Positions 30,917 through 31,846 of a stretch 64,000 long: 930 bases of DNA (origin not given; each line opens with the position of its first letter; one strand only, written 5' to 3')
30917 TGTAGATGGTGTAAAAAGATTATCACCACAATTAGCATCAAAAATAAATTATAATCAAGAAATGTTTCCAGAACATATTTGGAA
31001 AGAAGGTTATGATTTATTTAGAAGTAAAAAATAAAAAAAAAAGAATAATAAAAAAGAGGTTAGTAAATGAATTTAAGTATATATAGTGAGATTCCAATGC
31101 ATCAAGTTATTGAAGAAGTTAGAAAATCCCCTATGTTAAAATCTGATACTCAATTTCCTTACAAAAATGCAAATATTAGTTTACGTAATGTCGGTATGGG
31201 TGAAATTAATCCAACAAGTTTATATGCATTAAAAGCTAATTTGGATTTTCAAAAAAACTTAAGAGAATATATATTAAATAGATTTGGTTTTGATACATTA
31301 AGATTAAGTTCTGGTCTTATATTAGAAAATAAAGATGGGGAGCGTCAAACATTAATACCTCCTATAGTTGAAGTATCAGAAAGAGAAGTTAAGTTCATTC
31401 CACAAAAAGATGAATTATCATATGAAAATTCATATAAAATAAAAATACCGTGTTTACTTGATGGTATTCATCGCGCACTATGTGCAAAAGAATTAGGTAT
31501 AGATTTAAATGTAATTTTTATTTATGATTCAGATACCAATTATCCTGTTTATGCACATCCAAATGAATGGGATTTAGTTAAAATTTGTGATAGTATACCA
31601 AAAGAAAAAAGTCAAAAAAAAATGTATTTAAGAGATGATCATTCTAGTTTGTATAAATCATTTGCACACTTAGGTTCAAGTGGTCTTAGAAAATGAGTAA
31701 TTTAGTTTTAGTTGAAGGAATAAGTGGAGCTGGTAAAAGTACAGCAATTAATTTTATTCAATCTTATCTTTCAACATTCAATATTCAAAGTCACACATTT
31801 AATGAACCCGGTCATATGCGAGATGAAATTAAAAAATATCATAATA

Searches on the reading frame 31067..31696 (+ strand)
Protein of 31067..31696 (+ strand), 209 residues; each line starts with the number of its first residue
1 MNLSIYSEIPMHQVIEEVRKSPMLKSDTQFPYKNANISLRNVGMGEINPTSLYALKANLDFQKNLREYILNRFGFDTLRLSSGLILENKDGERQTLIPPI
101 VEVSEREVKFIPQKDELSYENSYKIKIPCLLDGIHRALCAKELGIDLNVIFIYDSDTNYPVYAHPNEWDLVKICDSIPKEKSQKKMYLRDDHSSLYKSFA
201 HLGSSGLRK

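Call 43: search_protein_families(library=pfam, proteins=[window:31067-31696:+], max_evalue=0.0001)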
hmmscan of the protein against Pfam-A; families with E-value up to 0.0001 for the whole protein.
window:31067-31696:+ (209 aa): 1 family
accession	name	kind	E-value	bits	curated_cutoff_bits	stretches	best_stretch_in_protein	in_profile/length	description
PF24392.2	Parb-CE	-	1.8e-14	54.4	23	1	14-169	2-144/147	ParB CE domain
